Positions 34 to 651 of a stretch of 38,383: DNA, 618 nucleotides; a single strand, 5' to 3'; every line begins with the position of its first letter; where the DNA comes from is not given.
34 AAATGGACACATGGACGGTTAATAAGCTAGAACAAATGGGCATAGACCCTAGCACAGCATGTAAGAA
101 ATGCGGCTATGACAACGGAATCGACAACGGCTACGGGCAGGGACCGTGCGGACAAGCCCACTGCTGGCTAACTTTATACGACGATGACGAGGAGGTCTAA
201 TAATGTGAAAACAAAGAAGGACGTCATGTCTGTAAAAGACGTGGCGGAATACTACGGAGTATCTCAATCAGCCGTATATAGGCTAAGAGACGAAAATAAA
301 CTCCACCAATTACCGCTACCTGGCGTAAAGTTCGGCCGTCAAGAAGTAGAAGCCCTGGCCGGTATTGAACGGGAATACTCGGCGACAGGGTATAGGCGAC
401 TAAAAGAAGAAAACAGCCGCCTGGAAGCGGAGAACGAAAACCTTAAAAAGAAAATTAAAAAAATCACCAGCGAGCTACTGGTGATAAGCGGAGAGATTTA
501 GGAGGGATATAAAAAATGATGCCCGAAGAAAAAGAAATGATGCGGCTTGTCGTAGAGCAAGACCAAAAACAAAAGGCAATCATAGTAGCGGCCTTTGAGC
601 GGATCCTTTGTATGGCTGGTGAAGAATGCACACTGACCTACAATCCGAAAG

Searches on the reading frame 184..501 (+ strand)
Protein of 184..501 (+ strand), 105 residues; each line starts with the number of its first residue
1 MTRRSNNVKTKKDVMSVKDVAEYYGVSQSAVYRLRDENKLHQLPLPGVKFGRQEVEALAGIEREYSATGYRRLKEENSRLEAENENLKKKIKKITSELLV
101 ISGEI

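Call 25: search_protein_families(library=phrogs, proteins=[window:184-501:+])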
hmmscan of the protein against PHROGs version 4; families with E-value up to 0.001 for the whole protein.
window:184-501:+ (105 aa): 7 families
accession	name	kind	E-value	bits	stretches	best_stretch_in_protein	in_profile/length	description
phrog_7735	-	integration and excision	2.9e-17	63.9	1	12-102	3-96/99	excisionase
phrog_66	-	integration and excision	3.1e-07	31.4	1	5-86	84-167/412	excisionase and transcriptional regulator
phrog_28272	-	unknown function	0.0001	22.8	0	12-39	18-45/235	-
phrog_3671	-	unknown function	0.00015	22.9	1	70-94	52-76/87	-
phrog_11376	-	unknown function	0.00016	22.9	0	8-39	52-83/134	-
phrog_597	-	DNA, RNA and nucleotide metabolism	0.00029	21.9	1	1-53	99-149/200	DNA binding protein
phrog_25262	-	unknown function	0.00062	20.7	0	8-41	28-61/106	-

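Call 26: search_protein_families(library=pfam, proteins=[window:184-501:+], max_evalue=0.1)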
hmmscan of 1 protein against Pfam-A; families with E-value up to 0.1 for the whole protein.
window:184-501:+ (105 aa): 17 families
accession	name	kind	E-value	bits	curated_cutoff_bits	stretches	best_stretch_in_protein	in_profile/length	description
PF12728.13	HTH_17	-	4e-07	30.6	27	1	14-42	1-30/51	Helix-turn-helix domain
PF13338.12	AbiEi_4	-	5e-05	23.8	25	1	12-47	11-44/49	Transcriptional regulator, AbiEi antitoxin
PF13384.12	HTH_23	-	0.00021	21.5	24.6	1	13-37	16-40/50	Homeodomain-like domain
PF13542.12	HTH_Tnp_ISL3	-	0.0085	16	27.4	1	15-33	27-45/51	Helix-turn-helix domain of transposase family ISL3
PF01527.26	HTH_Tnp_1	-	0.0098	16.5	24.1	1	15-84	24-74/75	Transposase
PF24237.1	INO80E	-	0.014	16.1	27.8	1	70-102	6-38/48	INO80 complex subunit E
PF10743.14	Phage_Cox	-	0.028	14.7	27.5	1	6-42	3-39/87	Regulatory phage protein cox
PF02183.23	HALZ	-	0.029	15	28.1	1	68-97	12-41/43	Homeobox associated leucine zipper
PF02796.21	HTH_7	-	0.029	14.9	23.8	1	15-33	22-40/45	Helix-turn-helix domain of resolvase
PF00170.26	bZIP_1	-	0.039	14.5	27.6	1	72-97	37-62/64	bZIP transcription factor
PF00440.29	TetR_N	-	0.043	14.1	24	0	15-33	17-35/47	Bacterial regulatory proteins, tetR family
PF07407.17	Seadorna_VP6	-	0.043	13.4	27.2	1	72-98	13-39/399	Seadornavirus VP6 protein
PF10779.14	XhlA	-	0.046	14.3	34.7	1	61-97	9-47/67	Haemolysin XhlA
PF09339.16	HTH_IclR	-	0.064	13.5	22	1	14-34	18-38/52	IclR helix-turn-helix domain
PF04977.20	DivIC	-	0.085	13.1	28.9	1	70-96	19-45/80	Septum formation initiator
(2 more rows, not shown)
